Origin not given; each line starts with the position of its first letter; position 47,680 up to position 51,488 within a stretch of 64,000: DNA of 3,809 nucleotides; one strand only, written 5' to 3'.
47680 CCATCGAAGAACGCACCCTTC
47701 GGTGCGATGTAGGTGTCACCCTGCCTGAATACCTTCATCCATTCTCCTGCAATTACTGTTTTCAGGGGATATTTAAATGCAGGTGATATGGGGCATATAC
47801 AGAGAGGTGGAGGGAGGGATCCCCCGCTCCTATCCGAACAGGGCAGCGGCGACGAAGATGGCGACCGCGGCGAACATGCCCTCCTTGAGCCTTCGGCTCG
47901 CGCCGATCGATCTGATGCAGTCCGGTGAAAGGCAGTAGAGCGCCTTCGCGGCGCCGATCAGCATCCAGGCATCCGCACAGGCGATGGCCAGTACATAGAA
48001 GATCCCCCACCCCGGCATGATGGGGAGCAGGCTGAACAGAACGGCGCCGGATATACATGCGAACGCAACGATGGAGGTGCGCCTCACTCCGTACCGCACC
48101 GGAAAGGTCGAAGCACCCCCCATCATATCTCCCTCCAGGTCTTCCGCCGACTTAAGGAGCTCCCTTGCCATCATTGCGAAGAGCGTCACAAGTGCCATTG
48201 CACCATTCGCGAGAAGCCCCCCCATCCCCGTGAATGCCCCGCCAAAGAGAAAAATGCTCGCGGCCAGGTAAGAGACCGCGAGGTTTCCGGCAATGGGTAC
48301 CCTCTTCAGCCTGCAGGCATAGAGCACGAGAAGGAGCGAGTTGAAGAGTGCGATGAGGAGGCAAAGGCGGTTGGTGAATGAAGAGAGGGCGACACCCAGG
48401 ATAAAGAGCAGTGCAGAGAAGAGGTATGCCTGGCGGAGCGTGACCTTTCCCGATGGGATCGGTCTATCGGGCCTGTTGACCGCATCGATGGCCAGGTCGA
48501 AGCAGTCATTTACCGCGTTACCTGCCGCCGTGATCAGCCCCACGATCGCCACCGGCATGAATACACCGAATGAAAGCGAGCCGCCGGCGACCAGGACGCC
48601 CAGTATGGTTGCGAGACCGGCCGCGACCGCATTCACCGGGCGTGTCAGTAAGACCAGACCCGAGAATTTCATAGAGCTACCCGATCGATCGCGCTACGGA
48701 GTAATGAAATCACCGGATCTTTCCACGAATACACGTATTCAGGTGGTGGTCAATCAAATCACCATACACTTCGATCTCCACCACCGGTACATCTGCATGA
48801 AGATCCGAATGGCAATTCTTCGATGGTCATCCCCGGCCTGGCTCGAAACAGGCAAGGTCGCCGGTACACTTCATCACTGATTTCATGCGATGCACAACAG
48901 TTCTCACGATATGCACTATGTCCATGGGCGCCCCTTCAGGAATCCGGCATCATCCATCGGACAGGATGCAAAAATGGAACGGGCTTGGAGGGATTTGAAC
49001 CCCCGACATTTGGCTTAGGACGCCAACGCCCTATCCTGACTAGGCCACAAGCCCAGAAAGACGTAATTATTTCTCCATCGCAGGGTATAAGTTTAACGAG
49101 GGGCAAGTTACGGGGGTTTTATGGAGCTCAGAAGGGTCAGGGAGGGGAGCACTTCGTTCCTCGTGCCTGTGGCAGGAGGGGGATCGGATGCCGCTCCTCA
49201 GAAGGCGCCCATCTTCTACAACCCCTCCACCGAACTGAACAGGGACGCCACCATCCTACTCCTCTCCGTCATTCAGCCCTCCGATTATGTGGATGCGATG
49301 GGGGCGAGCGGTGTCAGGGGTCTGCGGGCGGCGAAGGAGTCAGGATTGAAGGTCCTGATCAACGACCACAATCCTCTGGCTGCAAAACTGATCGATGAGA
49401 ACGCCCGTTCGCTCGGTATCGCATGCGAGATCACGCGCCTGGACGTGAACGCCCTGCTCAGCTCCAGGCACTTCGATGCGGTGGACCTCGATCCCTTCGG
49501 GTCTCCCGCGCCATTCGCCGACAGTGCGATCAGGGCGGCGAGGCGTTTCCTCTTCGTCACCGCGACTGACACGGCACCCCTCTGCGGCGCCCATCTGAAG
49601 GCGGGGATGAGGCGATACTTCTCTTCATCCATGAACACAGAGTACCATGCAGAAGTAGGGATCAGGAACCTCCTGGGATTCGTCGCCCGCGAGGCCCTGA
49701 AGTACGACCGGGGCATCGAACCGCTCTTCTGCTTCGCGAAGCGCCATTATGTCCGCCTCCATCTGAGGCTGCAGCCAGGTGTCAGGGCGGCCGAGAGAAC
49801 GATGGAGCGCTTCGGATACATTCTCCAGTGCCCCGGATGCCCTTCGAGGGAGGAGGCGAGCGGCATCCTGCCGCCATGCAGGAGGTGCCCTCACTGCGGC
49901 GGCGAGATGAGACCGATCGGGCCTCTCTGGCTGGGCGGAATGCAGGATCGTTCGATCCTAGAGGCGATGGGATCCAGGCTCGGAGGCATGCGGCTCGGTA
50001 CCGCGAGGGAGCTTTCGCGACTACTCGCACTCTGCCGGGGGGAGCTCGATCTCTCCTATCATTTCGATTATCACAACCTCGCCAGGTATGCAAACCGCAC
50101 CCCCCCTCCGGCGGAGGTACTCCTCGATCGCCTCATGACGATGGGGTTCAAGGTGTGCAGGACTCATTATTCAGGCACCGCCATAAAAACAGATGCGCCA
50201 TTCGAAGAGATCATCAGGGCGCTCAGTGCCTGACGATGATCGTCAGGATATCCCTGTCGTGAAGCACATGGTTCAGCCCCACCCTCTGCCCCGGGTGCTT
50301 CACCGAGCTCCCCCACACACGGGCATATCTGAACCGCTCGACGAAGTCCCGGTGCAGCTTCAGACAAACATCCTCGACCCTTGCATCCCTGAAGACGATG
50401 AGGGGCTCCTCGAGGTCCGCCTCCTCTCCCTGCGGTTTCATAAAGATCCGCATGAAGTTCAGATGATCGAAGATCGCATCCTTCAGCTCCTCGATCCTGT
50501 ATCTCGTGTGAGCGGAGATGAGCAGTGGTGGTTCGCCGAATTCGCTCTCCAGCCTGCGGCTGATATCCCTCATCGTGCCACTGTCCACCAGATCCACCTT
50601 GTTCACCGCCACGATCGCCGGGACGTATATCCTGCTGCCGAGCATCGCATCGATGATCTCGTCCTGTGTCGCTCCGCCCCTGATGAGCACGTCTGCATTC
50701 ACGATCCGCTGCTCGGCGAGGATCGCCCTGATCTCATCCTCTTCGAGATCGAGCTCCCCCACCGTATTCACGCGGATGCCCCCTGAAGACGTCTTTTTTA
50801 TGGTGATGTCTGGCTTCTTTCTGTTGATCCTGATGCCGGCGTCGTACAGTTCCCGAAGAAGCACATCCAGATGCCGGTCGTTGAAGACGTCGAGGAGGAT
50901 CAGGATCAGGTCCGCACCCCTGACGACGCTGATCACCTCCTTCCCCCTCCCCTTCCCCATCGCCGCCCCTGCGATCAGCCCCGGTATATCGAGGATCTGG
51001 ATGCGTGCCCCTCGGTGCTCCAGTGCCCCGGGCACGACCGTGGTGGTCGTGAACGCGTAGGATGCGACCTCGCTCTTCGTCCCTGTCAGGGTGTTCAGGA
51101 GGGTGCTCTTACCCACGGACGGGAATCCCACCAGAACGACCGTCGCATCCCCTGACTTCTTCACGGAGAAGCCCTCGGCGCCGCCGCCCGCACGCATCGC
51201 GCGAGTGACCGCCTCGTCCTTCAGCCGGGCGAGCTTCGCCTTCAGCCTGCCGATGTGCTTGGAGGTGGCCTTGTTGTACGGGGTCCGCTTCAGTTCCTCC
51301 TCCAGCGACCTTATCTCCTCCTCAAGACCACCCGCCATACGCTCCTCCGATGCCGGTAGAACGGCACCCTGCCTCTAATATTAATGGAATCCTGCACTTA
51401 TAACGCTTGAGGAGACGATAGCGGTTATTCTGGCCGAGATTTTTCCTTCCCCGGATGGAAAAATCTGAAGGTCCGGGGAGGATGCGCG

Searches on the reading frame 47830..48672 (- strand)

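Call 64: search_protein_families(library=ncbifam, max_evalue=0.00001, proteins=[window:47830-48672:-])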
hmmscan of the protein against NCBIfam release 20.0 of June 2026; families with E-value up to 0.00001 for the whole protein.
window:47830-48672:- (280 aa): 23 families
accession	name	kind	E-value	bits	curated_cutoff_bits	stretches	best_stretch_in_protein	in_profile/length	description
NF009521.0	PRK12882.1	equivalog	8.6e-93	310.6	296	1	2-278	4-278/280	geranylgeranylglycerol-phosphate geranylgeranyltransferase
NF009523.0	PRK12884.1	equivalog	1.6e-57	194.8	269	1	2-277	3-277/279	prenyltransferase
NF009522.0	PRK12883.1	equivalog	8.7e-46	156.6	353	1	1-278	1-275/279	geranylgeranylglycerol-phosphate geranylgeranyltransferase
NF009513.0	PRK12872.1-3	equivalog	4.6e-25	88.7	288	1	44-215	62-233/293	prenyltransferase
NF005742.0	PRK07566.1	equivalog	1.4e-22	80.2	313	1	11-208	36-244/315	chlorophyll synthase ChlG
NF009512.0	PRK12872.1-1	equivalog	3.7e-20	72.7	278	1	35-215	39-236/303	geranylgeranylglycerol-phosphate geranylgeranyltransferase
NF035940.1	prenyl_rel_EboC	equivalog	7.8e-19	68.1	250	1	8-135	4-139/292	UbiA-like protein EboC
TIGR01476.1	chlor_syn_BchG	subfamily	1.2e-17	64.3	212.3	1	11-209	8-216/283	(bacterio)chlorophyll synthase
NF009058.0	PRK12392.1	subfamily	5.8e-15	55.2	494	1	46-231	63-258/333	bacteriochlorophyll c synthase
TIGR01475.1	ubiA_other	subfamily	1.7e-14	54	180.8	1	39-230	41-235/282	UbiA-like polyprenyltransferase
NF045897.1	SCO3242_trans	equivalog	2.4e-13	50.3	260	1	38-132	35-128/287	SCO3242 family prenyltransferase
TIGR01474.1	ubiA_proteo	equivalog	1.9e-12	47.3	275.45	1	9-272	10-277/282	4-hydroxybenzoate octaprenyltransferase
TIGR01473.1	cyoE_ctaB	equivalog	2.8e-11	43.7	210.3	1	10-245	7-250/281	heme o synthase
TIGR02056.1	ChlG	equivalog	1.9e-10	40.9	436.45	1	46-207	65-236/306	chlorophyll synthase ChlG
NF009526.0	PRK12888.1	equivalog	2.5e-09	37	364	1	28-233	44-252/301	4-hydroxybenzoate octaprenyltransferase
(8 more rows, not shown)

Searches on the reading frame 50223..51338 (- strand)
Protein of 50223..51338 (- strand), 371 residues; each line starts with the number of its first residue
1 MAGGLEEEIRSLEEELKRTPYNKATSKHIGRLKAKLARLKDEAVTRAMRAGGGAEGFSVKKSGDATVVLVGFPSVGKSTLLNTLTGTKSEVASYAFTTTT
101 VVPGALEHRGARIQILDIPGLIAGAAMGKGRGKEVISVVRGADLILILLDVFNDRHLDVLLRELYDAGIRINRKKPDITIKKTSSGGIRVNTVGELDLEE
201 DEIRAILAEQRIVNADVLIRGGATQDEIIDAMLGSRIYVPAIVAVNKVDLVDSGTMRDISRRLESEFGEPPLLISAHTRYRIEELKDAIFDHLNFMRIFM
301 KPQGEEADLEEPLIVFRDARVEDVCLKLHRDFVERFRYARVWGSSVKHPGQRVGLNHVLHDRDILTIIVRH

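Call 44: search_protein_families(library=pfam, max_evalue=0.01, proteins=[window:50223-51338:-])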
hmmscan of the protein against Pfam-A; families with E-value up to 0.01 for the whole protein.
window:50223-51338:- (371 aa): 10 families
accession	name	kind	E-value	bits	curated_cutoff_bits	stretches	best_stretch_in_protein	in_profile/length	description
PF16897.10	MMR_HSR1_Xtn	-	1.9e-27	95.8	35.2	1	185-294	1-105/106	C-terminal region of MMR_HSR1 domain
PF01926.29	MMR_HSR1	-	1.6e-23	83.4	21.9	1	66-176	1-107/113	50S ribosome-binding GTPase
PF02824.27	TGS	-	6.2e-16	58.6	22.2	1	296-368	1-59/60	TGS domain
PF02421.24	FeoB_N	-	8.8e-16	58.2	27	1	66-122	2-58/156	Ferrous iron transport protein B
PF03193.22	RsgA_GTPase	-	2.5e-07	31.1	30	1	64-89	106-132/174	RsgA GTPase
PF00009.33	GTP_EFTU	-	0.00018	21.6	26.5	1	236-293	119-186/188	Elongation factor Tu GTP binding domain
PF04548.22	AIG1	-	0.00024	21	27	1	66-142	2-84/212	AIG1 family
PF00350.29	Dynamin_N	-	0.00056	20.4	27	0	67-100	1-34/168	Dynamin family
PF09439.16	SRPRB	-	0.0029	17.5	25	0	65-120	4-55/178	Signal recognition particle receptor beta subunit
PF13401.12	AAA_22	-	0.0045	17.7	27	0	63-91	4-32/130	AAA domain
